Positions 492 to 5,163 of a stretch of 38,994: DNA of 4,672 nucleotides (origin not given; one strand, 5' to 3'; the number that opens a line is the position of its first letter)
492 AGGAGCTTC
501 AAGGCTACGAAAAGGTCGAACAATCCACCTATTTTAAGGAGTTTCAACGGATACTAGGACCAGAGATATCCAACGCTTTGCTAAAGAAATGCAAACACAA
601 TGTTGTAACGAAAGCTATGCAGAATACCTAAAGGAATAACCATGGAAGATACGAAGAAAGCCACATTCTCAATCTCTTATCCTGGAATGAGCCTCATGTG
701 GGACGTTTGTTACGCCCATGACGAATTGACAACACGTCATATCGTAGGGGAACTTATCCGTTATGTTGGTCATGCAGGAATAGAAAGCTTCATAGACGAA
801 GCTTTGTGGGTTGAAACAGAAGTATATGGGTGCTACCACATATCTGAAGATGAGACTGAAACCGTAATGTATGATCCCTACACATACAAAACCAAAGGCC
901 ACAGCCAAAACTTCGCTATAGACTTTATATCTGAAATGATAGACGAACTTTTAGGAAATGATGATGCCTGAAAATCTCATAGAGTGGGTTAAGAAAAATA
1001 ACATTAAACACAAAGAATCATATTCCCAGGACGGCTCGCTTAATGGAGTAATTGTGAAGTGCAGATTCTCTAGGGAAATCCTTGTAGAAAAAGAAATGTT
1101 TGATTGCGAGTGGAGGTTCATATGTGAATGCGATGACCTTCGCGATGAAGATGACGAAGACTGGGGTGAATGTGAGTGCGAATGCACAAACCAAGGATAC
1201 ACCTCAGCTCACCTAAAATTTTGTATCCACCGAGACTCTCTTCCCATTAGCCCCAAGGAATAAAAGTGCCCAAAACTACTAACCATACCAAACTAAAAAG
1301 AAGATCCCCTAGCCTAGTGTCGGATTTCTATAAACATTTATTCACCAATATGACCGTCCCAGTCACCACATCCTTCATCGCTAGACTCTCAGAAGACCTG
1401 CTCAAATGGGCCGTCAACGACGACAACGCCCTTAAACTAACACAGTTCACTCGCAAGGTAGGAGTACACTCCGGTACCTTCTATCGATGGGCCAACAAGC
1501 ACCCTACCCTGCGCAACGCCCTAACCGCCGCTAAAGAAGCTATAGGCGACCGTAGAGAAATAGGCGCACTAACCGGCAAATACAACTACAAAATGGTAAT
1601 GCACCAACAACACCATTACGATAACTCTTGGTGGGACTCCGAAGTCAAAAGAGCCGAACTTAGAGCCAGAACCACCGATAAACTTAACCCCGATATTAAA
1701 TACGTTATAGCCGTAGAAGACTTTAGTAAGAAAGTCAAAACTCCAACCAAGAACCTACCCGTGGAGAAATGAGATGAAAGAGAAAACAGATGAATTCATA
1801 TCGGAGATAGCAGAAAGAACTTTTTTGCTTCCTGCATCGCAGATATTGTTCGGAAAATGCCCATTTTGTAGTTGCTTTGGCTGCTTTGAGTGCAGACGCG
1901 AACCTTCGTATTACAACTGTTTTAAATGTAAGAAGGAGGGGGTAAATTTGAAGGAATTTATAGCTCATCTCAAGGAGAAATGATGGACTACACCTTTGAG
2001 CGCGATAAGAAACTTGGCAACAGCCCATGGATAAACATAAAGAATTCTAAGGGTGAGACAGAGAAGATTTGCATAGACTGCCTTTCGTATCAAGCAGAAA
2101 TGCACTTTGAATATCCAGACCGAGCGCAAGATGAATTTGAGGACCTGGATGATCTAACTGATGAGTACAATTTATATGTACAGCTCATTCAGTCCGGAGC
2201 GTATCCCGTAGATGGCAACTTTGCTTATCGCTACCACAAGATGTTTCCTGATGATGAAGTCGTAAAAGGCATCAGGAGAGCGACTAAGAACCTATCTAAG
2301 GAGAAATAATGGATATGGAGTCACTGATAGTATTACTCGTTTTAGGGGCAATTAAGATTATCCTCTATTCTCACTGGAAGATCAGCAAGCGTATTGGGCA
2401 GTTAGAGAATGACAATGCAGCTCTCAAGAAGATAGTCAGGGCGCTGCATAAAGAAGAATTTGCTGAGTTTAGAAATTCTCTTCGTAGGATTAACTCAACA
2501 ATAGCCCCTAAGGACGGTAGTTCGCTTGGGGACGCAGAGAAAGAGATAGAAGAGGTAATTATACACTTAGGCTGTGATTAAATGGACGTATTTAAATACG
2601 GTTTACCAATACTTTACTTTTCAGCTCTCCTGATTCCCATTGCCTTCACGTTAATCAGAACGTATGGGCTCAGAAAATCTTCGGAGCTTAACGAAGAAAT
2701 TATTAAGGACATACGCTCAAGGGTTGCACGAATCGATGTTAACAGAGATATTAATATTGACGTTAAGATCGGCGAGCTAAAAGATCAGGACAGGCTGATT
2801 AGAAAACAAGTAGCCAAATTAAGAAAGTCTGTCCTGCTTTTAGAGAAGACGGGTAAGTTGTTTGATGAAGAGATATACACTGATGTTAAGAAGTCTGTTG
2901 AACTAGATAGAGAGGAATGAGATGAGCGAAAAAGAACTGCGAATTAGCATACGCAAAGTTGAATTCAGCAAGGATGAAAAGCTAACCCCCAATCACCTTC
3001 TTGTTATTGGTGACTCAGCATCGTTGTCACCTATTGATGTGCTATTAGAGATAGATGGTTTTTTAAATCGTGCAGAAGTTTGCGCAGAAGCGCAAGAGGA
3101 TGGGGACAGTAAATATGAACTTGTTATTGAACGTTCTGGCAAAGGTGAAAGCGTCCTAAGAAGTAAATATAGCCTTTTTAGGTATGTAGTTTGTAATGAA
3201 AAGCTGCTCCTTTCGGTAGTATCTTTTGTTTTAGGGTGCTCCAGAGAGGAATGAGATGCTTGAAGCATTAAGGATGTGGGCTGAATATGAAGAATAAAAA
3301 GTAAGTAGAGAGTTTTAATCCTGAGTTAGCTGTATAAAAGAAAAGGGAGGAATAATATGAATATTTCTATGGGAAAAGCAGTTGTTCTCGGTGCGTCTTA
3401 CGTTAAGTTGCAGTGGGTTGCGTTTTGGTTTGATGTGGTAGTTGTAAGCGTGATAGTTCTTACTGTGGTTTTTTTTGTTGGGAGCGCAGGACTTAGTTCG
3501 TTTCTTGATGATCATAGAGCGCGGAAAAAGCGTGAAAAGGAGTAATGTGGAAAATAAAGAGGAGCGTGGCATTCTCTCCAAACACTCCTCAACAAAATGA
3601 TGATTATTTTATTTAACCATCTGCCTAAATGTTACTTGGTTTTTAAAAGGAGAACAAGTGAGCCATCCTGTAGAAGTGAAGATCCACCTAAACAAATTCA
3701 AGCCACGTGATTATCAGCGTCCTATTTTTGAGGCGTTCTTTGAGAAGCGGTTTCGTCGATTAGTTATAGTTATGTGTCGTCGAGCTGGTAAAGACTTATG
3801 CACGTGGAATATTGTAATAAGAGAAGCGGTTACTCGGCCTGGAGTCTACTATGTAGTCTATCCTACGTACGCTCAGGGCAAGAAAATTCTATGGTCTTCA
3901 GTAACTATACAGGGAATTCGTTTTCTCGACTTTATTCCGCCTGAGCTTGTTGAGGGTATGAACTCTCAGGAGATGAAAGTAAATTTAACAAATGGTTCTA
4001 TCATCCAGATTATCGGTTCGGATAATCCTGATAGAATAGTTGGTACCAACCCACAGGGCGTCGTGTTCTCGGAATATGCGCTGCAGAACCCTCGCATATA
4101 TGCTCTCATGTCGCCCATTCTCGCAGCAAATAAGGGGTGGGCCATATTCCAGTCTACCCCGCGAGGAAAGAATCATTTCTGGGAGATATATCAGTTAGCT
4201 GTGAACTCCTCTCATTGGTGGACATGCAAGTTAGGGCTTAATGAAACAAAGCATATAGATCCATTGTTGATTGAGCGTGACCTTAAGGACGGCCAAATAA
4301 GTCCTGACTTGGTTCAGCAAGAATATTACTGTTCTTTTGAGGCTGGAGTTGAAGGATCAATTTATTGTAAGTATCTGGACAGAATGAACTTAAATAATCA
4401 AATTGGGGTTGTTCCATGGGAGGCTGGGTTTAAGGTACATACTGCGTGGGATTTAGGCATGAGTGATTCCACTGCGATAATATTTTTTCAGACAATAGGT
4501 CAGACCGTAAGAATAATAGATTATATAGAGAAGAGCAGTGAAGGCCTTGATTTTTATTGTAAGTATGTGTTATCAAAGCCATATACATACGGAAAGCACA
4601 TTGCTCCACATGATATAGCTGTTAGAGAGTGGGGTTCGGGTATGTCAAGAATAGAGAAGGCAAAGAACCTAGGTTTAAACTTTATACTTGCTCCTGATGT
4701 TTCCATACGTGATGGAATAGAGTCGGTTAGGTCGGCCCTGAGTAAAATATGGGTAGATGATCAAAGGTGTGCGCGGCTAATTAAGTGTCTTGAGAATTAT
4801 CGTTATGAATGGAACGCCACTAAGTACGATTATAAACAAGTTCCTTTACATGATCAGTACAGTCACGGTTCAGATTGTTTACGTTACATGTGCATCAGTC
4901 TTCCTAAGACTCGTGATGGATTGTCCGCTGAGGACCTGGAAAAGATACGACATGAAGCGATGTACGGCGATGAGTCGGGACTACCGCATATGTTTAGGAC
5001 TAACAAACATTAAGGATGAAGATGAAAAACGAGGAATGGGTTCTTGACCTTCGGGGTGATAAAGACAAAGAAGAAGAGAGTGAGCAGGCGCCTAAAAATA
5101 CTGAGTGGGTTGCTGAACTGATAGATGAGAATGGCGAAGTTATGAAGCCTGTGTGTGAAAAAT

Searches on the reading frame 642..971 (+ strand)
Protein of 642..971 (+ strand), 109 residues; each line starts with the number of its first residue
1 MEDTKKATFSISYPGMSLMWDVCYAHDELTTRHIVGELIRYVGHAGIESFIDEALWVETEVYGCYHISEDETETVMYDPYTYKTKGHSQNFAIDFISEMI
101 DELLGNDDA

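Call 27: search_protein_families(library=pfam, alignment_id=A3, max_evalue=0.01)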
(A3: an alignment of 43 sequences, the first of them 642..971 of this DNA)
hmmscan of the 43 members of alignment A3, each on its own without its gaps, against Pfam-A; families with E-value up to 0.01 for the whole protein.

A. member 1, window:642-971:+ (109 aa): 0 families

B. families by the number of members that match (of 43 scanned): 3 families
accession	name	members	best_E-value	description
PF16190.11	E1_FCCH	2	1.9e-05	Ubiquitin-activating enzyme E1 FCCH domain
PF21882.2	Gp53-like_C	1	0.00079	Putative tail fiber protein gp53-like, C-terminal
PF07901.16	DUF1672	1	0.0011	Protein of unknown function (DUF1672)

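Call 28: search_protein_families(library=phrogs, alignment_id=A3, max_evalue=0.001)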
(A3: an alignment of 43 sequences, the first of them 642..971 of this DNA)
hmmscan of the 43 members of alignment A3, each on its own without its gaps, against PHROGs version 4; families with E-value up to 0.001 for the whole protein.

A. member 1, window:642-971:+ (109 aa): 0 families

B. families by the number of members that match (of 43 scanned): 7 families
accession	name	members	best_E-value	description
phrog_3287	-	1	3.3e-21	virion structural protein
phrog_21978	-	1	2.6e-13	-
phrog_10775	-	1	1.7e-06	tail protein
phrog_4209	-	1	6.7e-06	tail fiber protein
phrog_584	-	1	6.9e-05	major tail protein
phrog_3064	-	1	9.5e-05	terminase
phrog_1396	-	1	0.00013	tail fiber protein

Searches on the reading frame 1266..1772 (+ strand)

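Call 22: search_protein_families(library=phrogs, max_evalue=0.01, proteins=[window:1266-1772:+])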
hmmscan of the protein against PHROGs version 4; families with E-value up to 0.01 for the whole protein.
window:1266-1772:+ (168 aa): 2 families
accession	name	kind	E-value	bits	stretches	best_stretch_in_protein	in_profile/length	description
phrog_3064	-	head and packaging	9.5e-05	22.9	1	49-91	75-117/175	terminase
phrog_309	-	head and packaging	0.0013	19.7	1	60-92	161-193/319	terminase small subunit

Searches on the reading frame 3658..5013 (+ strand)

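Call 17: search_protein_families(library=pfam, max_evalue=0.001, proteins=[window:3658-5013:+])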
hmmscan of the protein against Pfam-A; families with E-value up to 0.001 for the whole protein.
window:3658-5013:+ (451 aa): 0 families

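Call 22: search_protein_families(library=phrogs, max_evalue=0.01, proteins=[window:3658-5013:+])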
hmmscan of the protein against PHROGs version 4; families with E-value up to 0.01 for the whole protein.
window:3658-5013:+ (451 aa): 5 families
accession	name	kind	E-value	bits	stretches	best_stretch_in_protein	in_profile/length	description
phrog_2472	-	unknown function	1.2e-42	147.4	1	226-417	110-310/324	-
phrog_2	-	head and packaging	1.5e-25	91.1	1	11-419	261-596/807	terminase large subunit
phrog_6672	-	head and packaging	5.2e-09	36.8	1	329-415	44-129/145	terminase large subunit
phrog_10250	-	head and packaging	1.1e-08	36.1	1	214-412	5-212/228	terminase large subunit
phrog_7579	-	head and packaging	0.00014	22.2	1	38-190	23-170/239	terminase large subunit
